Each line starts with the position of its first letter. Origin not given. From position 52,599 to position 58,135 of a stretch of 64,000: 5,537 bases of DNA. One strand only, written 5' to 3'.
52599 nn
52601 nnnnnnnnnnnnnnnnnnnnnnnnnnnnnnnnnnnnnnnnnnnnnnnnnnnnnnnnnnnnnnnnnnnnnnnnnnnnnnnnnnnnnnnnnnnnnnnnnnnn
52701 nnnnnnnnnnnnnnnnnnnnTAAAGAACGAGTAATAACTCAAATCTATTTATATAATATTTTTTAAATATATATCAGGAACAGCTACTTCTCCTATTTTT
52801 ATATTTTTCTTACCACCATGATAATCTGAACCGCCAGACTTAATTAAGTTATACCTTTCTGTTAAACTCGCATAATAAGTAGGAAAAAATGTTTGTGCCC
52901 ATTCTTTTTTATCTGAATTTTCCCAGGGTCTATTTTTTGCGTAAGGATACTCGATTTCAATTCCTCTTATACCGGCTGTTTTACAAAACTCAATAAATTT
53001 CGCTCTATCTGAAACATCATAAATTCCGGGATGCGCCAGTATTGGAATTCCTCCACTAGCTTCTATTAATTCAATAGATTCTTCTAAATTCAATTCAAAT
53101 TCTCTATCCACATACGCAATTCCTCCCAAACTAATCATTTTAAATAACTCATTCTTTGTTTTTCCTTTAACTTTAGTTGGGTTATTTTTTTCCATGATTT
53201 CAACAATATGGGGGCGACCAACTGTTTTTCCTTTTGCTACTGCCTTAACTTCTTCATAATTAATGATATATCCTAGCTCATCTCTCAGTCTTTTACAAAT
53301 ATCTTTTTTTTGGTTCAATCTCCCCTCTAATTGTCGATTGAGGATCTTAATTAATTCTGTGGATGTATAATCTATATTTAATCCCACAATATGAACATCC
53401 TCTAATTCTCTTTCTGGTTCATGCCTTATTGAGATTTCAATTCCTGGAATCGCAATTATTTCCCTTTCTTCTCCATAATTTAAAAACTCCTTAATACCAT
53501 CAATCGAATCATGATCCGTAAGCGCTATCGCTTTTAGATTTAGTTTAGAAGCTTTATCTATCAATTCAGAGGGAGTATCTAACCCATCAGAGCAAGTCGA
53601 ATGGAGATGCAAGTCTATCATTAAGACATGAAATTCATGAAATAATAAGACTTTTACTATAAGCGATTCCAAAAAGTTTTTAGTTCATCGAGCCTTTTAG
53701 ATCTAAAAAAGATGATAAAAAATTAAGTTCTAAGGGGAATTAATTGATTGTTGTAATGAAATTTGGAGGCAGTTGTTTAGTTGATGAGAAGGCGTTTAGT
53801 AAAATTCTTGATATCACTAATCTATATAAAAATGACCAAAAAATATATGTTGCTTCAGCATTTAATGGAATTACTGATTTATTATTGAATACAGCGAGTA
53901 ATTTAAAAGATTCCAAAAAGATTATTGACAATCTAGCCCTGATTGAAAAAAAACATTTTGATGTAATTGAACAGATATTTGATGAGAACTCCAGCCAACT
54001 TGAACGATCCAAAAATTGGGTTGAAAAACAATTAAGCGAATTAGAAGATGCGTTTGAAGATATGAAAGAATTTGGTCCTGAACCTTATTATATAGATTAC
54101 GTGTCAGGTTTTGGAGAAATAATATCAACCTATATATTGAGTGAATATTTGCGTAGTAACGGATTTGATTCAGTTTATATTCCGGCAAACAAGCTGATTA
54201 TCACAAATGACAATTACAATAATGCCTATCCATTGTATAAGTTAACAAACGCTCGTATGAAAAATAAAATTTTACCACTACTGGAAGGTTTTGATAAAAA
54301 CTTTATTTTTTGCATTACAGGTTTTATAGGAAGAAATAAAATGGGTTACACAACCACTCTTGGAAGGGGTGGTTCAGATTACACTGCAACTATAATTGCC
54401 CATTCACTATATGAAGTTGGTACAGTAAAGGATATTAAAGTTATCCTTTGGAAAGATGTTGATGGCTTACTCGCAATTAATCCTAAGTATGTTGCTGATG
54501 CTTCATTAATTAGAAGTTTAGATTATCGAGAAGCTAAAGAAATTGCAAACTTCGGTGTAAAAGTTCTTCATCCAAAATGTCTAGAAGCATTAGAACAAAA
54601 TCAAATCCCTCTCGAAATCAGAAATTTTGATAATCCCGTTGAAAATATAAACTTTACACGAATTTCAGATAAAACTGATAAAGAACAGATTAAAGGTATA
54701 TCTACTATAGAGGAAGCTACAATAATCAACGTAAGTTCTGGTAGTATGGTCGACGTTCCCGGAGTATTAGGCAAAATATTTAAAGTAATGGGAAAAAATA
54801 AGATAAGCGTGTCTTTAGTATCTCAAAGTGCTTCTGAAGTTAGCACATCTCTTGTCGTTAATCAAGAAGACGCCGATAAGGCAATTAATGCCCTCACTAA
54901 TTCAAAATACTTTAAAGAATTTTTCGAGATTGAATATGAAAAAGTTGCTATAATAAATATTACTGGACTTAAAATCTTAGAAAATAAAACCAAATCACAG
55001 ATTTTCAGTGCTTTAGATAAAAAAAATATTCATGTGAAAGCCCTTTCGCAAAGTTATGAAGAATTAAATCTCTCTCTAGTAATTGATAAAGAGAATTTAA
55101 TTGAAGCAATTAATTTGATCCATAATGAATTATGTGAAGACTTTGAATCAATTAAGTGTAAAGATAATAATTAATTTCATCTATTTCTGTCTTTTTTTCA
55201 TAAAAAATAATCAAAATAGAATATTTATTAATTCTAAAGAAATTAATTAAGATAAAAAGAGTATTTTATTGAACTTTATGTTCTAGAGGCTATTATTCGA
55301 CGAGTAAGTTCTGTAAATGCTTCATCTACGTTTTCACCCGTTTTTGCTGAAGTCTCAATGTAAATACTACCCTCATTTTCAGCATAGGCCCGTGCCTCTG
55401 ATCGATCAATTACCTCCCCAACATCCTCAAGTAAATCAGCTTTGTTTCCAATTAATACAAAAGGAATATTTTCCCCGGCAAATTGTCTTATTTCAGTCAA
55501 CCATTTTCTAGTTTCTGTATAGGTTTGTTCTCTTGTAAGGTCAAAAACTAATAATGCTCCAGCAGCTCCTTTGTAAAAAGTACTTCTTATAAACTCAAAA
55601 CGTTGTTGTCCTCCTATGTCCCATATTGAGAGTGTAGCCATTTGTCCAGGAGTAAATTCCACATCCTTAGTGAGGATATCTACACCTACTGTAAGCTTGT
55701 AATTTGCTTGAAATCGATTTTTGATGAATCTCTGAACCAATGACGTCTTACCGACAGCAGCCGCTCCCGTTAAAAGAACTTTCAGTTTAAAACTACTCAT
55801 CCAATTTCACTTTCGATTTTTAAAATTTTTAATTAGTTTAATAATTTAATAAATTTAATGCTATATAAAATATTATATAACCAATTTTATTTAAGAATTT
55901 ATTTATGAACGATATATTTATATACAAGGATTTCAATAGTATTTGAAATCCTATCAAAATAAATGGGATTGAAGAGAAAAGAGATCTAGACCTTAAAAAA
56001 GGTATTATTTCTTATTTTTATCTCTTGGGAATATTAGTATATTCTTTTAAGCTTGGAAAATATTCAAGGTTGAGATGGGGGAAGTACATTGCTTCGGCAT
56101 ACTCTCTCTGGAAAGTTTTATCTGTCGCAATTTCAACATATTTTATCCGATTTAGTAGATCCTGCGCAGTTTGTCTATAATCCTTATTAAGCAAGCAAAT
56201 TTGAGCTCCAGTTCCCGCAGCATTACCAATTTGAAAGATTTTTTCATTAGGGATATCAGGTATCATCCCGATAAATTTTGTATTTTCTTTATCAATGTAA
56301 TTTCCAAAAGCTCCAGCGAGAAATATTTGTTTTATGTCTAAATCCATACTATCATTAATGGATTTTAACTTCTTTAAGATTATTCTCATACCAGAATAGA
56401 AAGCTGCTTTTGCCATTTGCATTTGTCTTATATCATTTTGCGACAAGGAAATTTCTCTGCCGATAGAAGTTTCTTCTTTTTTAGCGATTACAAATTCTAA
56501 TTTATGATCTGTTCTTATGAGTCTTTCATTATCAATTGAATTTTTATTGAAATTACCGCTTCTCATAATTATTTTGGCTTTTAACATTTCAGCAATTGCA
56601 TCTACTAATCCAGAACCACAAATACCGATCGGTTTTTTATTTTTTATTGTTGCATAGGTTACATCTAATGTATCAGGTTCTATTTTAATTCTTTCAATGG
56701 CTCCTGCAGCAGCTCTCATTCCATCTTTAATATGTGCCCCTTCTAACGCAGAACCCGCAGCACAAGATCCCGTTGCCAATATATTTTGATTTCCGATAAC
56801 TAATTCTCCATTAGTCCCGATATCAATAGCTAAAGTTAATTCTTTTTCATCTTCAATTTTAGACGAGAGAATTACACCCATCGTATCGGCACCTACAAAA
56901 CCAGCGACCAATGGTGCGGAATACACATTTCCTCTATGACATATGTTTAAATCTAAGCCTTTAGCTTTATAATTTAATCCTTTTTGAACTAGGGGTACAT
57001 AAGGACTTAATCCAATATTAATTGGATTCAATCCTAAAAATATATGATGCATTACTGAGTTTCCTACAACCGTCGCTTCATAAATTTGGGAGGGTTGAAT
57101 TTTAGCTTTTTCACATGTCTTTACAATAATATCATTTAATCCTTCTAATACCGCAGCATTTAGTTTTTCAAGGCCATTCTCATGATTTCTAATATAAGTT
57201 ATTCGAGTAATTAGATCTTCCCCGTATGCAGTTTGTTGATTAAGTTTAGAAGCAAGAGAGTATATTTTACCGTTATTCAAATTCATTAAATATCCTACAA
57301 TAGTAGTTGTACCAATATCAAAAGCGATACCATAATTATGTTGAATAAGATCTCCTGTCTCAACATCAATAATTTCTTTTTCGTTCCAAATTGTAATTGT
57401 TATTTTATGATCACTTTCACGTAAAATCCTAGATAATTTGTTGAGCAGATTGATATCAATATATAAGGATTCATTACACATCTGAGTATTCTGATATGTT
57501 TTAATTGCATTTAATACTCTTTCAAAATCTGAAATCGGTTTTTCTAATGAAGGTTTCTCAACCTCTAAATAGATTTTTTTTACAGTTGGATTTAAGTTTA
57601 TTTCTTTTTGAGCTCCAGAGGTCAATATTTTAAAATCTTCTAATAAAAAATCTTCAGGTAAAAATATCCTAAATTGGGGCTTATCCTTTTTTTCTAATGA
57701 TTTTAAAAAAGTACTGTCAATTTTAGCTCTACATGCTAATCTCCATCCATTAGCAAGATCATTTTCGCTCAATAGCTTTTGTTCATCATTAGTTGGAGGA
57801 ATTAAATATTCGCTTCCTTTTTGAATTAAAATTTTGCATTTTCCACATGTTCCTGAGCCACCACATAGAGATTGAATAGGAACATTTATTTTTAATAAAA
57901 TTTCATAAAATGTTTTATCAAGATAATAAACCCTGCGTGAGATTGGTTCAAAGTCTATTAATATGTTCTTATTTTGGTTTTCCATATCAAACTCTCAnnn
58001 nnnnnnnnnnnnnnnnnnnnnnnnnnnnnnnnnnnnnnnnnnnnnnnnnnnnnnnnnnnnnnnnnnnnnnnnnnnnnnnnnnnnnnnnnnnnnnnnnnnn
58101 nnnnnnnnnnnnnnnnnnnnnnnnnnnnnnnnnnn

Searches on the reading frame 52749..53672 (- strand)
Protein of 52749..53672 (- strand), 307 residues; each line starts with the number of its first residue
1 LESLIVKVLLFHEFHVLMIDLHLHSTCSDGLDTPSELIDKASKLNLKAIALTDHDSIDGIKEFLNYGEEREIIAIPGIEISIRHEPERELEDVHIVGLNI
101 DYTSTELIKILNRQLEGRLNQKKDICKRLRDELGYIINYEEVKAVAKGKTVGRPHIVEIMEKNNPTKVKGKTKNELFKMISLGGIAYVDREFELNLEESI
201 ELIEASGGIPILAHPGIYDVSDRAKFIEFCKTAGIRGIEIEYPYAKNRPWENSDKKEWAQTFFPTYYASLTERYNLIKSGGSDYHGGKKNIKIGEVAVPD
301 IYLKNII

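Call 11: search_protein_families(library=pfam, proteins=[window:52749-53672:-], max_evalue=0.001)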
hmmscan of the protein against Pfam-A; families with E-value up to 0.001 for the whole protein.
window:52749-53672:- (307 aa): 1 family
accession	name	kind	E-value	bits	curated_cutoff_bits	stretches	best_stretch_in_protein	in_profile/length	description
PF02811.25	PHP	-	1.3e-14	55.3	26.4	1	20-118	1-100/164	PHP domain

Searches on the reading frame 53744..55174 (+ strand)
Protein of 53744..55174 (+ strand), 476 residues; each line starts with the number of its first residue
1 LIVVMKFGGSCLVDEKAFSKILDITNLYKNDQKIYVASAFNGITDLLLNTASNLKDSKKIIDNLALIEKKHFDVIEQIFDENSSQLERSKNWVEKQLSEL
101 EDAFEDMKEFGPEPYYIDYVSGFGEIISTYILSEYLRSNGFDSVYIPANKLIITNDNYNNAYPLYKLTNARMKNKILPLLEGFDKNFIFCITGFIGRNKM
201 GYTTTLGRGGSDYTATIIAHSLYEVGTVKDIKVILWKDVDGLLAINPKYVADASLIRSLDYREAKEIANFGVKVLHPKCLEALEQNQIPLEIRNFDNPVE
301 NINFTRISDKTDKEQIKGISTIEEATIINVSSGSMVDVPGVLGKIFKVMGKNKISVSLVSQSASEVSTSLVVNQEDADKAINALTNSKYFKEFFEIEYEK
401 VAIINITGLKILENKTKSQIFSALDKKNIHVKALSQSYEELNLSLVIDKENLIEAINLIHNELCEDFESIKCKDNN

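Call 11: search_protein_families(library=pfam, proteins=[window:53744-55174:+], max_evalue=0.001)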
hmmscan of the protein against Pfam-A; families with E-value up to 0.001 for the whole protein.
window:53744-55174:+ (476 aa): 4 families
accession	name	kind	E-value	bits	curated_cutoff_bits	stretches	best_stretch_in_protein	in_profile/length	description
PF00696.33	AA_kinase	-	1.8e-36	126.5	24.9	1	1-294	1-234/234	Amino acid kinase family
PF22468.2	ACT_9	-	3.5e-26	91.2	27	2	329-385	2-58/61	ACT domain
PF13840.12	ACT_7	-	1.8e-11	44.1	27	1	328-385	9-64/65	ACT domain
PF01842.31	ACT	-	3.7e-08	33.5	27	1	335-384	7-61/66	ACT domain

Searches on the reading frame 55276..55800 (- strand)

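Call 11: search_protein_families(library=pfam, proteins=[window:55276-55800:-], max_evalue=0.001)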
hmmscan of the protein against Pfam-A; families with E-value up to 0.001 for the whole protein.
window:55276-55800:- (174 aa): 7 families
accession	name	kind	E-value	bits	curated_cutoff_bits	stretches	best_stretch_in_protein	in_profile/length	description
PF00071.28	Ras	-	3.2e-50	170.3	21.6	1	7-170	1-161/162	Ras family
PF08477.19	Roc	-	2.2e-31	109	27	1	7-122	1-119/119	Ras of Complex, Roc, domain of DAPkinase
PF00025.27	Arf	-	3.5e-13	49.8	22.3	1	5-168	14-173/174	ADP-ribosylation factor family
PF04670.18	Gtr1_RagA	-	4.4e-08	33.3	22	1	7-126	1-126/232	Gtr1/RagA G protein conserved region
PF03029.23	ATP_bind_1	-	2.5e-06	27.9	27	1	31-163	63-208/240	Conserved hypothetical ATP binding protein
PF00009.33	GTP_EFTU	-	3e-06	27.4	26.5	1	39-167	54-184/188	Elongation factor Tu GTP binding domain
PF01926.29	MMR_HSR1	-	1.3e-05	25.7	21.9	1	7-120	1-113/113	50S ribosome-binding GTPase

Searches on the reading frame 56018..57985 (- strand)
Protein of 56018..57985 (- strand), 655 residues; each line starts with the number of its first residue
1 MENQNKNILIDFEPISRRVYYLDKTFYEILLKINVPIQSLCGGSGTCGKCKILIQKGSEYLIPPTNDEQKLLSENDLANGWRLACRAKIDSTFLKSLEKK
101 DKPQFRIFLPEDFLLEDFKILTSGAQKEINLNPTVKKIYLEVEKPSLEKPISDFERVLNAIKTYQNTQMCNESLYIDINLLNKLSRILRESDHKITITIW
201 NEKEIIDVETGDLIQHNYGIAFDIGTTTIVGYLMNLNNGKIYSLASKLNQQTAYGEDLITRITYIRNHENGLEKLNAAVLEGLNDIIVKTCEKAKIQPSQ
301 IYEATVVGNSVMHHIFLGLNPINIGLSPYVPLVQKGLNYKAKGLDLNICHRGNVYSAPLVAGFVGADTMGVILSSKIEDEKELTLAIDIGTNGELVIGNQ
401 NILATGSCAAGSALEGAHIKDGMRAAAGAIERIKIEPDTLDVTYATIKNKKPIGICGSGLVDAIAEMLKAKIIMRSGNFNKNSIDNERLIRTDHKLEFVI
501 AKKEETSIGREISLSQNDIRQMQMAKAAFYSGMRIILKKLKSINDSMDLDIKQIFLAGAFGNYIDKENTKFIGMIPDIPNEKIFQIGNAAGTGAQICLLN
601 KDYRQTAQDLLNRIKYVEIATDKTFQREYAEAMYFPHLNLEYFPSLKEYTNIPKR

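Call 11: search_protein_families(library=pfam, proteins=[window:56018-57985:-], max_evalue=0.001)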
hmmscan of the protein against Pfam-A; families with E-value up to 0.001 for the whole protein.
window:56018-57985:- (655 aa): 4 families
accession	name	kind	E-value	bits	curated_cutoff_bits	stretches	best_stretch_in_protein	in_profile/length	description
PF14574.11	RACo_C_ter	-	1.2e-90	303.6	27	1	382-647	1-261/261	C-terminal domain of RACo the ASKHA domain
PF17651.6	Raco_middle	-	1.2e-55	188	26.8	1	218-378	1-161/163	RACo middle region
PF17650.6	RACo_linker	-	3.7e-23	81.6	26.2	1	126-212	3-83/86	RACo linker region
PF00111.32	Fer2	-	7.8e-07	29.4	21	1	28-89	21-76/77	2Fe-2S iron-sulfur cluster binding domain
